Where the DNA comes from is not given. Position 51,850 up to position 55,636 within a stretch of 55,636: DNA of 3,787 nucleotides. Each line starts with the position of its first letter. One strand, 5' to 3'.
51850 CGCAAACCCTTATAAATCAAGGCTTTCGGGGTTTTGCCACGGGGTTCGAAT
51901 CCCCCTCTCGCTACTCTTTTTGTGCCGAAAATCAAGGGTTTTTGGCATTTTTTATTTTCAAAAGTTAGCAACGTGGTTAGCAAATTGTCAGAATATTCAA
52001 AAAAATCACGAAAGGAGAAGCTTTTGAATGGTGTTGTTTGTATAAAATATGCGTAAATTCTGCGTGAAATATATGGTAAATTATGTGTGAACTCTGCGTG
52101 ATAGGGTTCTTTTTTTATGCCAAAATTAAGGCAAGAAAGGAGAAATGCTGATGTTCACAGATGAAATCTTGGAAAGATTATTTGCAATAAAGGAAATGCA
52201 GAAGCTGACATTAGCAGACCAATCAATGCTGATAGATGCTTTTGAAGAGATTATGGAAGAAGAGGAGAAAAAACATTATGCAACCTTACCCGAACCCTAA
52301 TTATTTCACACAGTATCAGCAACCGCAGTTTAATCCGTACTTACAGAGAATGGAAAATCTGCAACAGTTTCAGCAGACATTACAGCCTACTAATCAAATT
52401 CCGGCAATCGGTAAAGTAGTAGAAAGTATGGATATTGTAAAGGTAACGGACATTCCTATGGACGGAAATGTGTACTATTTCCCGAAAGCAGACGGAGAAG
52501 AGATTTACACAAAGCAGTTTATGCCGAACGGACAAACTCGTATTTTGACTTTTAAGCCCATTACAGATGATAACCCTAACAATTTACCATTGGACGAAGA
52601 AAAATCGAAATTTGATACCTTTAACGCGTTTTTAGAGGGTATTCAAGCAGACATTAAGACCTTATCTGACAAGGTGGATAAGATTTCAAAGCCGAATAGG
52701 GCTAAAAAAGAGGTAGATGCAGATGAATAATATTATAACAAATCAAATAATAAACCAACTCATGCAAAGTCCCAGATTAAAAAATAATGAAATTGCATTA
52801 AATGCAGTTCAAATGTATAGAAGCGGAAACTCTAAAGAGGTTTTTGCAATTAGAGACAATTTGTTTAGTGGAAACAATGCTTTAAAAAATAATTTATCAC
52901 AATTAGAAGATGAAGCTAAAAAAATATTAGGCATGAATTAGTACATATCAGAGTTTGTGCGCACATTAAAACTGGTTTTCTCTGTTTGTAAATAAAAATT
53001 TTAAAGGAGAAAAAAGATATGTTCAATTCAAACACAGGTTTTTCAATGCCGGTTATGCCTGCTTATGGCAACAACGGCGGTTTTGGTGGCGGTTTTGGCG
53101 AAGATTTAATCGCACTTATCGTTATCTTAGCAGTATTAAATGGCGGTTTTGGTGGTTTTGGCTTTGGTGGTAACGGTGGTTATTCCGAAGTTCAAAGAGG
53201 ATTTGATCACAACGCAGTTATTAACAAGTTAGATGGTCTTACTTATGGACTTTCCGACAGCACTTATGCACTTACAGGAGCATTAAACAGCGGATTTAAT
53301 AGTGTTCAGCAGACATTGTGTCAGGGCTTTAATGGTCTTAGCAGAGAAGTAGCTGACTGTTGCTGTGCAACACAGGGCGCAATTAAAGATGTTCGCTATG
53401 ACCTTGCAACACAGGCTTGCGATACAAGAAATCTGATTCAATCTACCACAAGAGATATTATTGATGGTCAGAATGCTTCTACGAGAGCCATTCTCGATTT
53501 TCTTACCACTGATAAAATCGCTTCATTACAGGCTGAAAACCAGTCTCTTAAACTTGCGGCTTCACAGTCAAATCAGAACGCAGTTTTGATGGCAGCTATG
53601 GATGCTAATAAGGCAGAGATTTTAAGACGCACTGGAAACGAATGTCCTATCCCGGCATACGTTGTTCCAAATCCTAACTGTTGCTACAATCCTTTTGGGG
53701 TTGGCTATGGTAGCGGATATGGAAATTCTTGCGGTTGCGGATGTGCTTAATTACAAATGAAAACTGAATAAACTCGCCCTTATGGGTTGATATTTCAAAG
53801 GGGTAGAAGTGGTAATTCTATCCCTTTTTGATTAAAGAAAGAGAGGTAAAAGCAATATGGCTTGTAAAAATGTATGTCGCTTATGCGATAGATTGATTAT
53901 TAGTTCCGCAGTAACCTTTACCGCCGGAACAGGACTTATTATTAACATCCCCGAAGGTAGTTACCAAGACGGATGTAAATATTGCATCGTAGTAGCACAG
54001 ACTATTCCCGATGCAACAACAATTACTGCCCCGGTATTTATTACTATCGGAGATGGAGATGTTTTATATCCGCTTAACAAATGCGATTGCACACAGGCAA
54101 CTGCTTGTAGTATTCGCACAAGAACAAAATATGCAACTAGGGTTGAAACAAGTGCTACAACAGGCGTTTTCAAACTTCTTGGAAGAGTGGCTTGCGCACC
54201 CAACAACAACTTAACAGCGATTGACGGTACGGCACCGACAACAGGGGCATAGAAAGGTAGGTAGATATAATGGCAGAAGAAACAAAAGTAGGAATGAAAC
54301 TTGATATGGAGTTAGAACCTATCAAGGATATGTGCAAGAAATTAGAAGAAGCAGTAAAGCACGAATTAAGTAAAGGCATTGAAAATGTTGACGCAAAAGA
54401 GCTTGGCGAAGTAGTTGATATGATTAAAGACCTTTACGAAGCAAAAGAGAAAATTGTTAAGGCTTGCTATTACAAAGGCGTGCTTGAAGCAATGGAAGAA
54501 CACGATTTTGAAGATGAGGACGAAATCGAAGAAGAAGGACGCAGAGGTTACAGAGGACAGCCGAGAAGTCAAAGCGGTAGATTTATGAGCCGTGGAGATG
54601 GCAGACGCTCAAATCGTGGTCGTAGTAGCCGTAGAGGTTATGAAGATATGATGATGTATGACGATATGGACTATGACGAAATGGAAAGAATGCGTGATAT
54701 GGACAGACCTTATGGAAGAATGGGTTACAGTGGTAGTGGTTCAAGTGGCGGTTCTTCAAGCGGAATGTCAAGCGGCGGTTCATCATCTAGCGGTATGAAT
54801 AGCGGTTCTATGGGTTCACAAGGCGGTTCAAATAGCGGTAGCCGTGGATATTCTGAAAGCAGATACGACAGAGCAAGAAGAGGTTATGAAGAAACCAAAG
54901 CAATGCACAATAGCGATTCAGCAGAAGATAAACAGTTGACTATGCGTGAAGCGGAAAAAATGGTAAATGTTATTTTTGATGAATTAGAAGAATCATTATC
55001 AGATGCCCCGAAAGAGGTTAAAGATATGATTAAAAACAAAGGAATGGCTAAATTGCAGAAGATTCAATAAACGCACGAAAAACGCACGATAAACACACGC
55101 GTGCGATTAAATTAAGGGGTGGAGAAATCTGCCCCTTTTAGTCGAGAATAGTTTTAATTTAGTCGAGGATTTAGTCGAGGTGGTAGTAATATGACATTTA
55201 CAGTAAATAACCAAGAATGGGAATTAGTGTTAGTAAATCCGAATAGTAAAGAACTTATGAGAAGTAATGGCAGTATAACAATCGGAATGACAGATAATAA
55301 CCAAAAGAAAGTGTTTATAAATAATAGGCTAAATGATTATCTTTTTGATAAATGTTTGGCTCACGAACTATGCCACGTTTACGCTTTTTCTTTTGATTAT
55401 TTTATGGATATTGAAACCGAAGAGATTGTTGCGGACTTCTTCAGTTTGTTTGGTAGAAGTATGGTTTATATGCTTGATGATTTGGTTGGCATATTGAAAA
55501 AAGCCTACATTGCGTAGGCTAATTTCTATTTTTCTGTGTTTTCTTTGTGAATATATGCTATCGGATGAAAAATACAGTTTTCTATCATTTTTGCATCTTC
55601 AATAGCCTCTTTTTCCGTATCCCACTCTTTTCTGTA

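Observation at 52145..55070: attP-proximal six-gene cargo operon of low-complexity, Gly/Cys/Tyr-rich and disordered proteins with no recognisable function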

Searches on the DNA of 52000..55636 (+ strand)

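Call 8: search_dna_similar(query=window:52000-55636:+, collection=phages, mode=distant, max_rows=20)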
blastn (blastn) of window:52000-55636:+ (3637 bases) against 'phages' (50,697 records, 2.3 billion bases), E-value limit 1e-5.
Records with a match: 5; places in all: 5; records where one place covers at least 80% of the query: 0.
Best place of each record, by identity: 60-80% 5.
By first word of the organism name: Bacteriophage 3; Dulem 1; bajarodcaudo 1.
By host as written in the record: - 3; Varecia variegata 1; Peromyscus fraterculus 1.
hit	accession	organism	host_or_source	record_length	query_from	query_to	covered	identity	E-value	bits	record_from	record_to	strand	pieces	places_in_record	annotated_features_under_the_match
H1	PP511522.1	Dulem virus 35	Varecia variegata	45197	1482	1687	6%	68.6%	7e-10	74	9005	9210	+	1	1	hypothetical protein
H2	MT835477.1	Bacteriophage sp.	human fecal samples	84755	1842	2043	6%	68.3%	3e-8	68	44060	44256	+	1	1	record has no annotation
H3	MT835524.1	Bacteriophage sp.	human fecal samples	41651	1857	2051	5%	69.7%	1e-7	66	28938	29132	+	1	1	record has no annotation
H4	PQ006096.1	bajarodcaudo virus 5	Peromyscus fraterculus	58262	1535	1690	4%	69.2%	1e-6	64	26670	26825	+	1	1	hypothetical protein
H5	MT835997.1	Bacteriophage sp.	human fecal samples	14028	1445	1568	3%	72.6%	2e-9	72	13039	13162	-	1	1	record has no annotation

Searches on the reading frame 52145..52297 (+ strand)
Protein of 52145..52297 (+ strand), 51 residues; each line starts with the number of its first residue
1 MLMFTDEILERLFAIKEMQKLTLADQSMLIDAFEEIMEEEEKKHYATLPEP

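Call 6: search_protein_families(library=pfam, proteins=[window:52145-52297:+], max_evalue=1)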
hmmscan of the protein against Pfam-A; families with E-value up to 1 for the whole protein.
window:52145-52297:+ (51 aa): 0 families

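Call 7: search_protein_families(library=phrogs, proteins=[window:52145-52297:+], max_evalue=1)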
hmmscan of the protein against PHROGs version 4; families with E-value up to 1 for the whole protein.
window:52145-52297:+ (51 aa): 2 families
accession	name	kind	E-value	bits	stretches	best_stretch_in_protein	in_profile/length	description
phrog_6190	-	unknown function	0.0026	18.8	1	4-42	2-41/55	-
phrog_22839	-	unknown function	0.17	13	1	4-18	5-19/50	-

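Call 17: search_protein_families(library=ncbifam, proteins=[window:52145-52297:+], max_evalue=1)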
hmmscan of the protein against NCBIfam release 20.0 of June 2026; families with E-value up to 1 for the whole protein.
window:52145-52297:+ (51 aa): 0 families

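Call 18: search_protein_families(library=padloc, proteins=[window:52145-52297:+], max_evalue=1)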
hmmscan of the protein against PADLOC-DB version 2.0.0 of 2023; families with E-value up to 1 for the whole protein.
window:52145-52297:+ (51 aa): 0 families

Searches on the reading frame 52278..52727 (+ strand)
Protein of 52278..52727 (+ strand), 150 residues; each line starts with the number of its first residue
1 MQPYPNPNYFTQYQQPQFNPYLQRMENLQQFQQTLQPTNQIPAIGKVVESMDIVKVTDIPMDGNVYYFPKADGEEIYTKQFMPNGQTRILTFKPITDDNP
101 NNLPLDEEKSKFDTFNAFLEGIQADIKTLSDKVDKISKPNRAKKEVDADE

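Call 6: search_protein_families(library=pfam, proteins=[window:52278-52727:+], max_evalue=1)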
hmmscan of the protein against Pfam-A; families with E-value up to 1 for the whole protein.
window:52278-52727:+ (150 aa): 2 families
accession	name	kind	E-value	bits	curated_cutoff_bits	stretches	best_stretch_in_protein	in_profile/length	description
PF20529.3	DUF6744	-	0.0023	17.4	27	1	18-147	143-267/314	Family of unknown function (DUF6744)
PF11267.13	DUF3067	-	0.098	13.6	25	1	18-49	54-85/98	Domain of unknown function (DUF3067)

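Call 7: search_protein_families(library=phrogs, proteins=[window:52278-52727:+], max_evalue=1)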
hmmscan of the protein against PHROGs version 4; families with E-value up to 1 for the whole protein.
window:52278-52727:+ (150 aa): 4 families
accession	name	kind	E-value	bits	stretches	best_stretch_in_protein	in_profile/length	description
phrog_21718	-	unknown function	8.1e-08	33.4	1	6-145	12-156/159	-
phrog_15040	-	unknown function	0.021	16.2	1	109-143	31-66/124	-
phrog_16929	-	unknown function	0.063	14.4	1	110-147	6-43/118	-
phrog_16983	-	unknown function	0.84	10.8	0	66-124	12-67/70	-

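Call 17: search_protein_families(library=ncbifam, proteins=[window:52278-52727:+], max_evalue=1)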
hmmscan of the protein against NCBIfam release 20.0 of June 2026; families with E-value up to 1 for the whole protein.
window:52278-52727:+ (150 aa): 0 families

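Call 18: search_protein_families(library=padloc, proteins=[window:52278-52727:+], max_evalue=1)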
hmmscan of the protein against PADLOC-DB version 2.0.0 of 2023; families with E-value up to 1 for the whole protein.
window:52278-52727:+ (150 aa): 0 families

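Call 59: search_dna_similar(query=window:52278-52727:+, collection=phages, mode=protein, max_rows=40, max_evalue=0.01)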
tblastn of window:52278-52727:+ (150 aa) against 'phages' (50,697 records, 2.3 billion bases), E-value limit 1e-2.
Records with a match: 6; places in all: 6; records where one place covers at least 80% of the query: 0.
Best place of each record, by identity: 60-80% 1; <60% 5.
By first word of the organism name: Bacteriophage 4; bajarodcaudo 1; Dulem 1.
By host as written in the record: - 5; Propithecus coquereli 1.
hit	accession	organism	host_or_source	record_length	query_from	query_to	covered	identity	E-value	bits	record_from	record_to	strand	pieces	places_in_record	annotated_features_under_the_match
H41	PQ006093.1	bajarodcaudo virus 2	Neotoma bryanti feces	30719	45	150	71%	34.6%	1e-12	70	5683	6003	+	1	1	hypothetical protein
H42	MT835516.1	Bacteriophage sp.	human fecal samples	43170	44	149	71%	34.0%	2e-11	66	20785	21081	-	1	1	record has no annotation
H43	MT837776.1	Bacteriophage sp.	human fecal samples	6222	45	122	52%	38.5%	1e-8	58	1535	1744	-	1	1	record has no annotation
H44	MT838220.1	Bacteriophage sp.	human fecal samples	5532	45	94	33%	60.0%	7e-9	59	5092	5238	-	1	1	record has no annotation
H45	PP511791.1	Dulem virus 39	Propithecus coquereli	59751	45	138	63%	30.9%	2e-7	55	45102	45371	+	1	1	hypothetical protein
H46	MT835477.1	Bacteriophage sp.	human fecal samples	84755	45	126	55%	32.9%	5e-11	65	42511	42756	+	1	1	record has no annotation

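Call 79: search_protein_families(library=pfam, alignment_id=A8, max_evalue=0.01)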
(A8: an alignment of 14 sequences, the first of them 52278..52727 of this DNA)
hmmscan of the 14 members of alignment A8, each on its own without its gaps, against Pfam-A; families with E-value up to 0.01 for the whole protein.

A. member 1, window:52278-52727:+ (150 aa): 1 family
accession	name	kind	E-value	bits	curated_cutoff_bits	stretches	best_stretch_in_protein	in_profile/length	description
PF20529.3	DUF6744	-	0.0023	17.4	27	1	18-147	143-267/314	Family of unknown function (DUF6744)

B. families by the number of members that match (of 14 scanned): 3 families
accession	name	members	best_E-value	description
PF06825.17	HSBP1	1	0.00047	Heat shock factor binding protein 1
PF20529.3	DUF6744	1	0.0023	Family of unknown function (DUF6744)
PF02650.20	HTH_WhiA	1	0.0091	WhiA C-terminal HTH domain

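Call 80: search_solved_structures(query=A8, max_evalue=5, show_alignments=2)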
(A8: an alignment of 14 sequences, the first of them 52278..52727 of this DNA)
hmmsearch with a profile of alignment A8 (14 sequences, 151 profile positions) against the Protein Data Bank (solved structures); distinct sequences matched with E-value up to 5: 3.
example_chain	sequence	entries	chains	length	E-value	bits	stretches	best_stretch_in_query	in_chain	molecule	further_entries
1ykd_A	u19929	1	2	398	0.17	15.3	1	65-95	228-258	adenylate cyclase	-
9had_C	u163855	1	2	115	1.7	12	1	105-138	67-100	DerF21_binder10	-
5j0h_A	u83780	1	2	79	2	11.8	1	111-147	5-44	Design construct 2L6HC3_13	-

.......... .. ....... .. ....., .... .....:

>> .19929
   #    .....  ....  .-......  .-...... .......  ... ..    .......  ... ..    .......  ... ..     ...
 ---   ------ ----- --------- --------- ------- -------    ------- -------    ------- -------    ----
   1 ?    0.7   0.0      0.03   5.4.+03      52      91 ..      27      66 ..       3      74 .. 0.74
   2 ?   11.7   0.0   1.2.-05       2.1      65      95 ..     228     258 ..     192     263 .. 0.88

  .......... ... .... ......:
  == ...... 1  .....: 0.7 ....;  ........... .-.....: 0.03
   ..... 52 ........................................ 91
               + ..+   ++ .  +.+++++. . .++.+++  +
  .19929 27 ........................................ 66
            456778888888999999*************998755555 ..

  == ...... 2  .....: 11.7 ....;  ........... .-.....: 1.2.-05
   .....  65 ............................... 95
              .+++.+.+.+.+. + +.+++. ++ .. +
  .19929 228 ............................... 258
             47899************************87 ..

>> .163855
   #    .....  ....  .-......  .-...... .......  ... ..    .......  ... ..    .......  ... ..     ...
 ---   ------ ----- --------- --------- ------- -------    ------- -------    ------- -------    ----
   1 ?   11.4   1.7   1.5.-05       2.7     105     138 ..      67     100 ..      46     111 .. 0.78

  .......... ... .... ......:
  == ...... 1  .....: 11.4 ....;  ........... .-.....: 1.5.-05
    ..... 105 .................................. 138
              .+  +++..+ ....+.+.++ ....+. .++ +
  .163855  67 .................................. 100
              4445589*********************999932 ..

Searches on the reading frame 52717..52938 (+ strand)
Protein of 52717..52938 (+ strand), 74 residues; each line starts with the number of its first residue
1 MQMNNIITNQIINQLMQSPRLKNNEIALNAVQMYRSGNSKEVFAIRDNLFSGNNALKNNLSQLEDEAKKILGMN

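Call 6: search_protein_families(library=pfam, proteins=[window:52717-52938:+], max_evalue=1)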
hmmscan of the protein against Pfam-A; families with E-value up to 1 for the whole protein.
window:52717-52938:+ (74 aa): 2 families
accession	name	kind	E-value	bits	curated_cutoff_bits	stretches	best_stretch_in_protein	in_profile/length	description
PF07246.16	Phlebovirus_NSM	-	0.061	13.1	27.2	1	2-70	163-228/264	Phlebovirus nonstructural protein NS-M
PF13412.12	HTH_24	-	0.12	12.4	21.9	1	5-27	2-24/48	Winged helix-turn-helix DNA-binding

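Call 7: search_protein_families(library=phrogs, proteins=[window:52717-52938:+], max_evalue=1)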
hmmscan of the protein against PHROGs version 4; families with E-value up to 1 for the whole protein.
window:52717-52938:+ (74 aa): 1 family
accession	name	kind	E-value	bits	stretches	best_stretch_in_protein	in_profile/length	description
phrog_19879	-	unknown function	0.12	11.7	1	8-61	511-562/638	-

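Call 17: search_protein_families(library=ncbifam, proteins=[window:52717-52938:+], max_evalue=1)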
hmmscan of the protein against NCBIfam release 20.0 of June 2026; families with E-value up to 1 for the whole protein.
window:52717-52938:+ (74 aa): 0 families

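Call 18: search_protein_families(library=padloc, proteins=[window:52717-52938:+], max_evalue=1)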
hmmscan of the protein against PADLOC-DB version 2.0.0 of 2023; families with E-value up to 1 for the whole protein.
window:52717-52938:+ (74 aa): 0 families

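Call 109: search_solved_structures(query=A12, max_evalue=1)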
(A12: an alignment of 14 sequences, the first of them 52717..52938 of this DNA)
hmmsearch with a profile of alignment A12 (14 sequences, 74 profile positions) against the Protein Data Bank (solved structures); distinct sequences matched with E-value up to 1: 5.
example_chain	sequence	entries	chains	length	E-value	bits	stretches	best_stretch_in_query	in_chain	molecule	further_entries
7bqq_A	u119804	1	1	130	8.1e-06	29.7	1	21-67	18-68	Gogy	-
5cwl_A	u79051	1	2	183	0.0071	20.2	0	29-59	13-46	Designed helical repeat protein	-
1w3w_A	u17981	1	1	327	0.43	14.6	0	41-73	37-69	ANNEXIN A8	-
1w45_A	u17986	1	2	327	0.43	14.6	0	41-73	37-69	ANNEXIN A8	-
6w2r_A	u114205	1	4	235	0.93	13.5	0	29-59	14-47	Junction 19 DHR54-DHR79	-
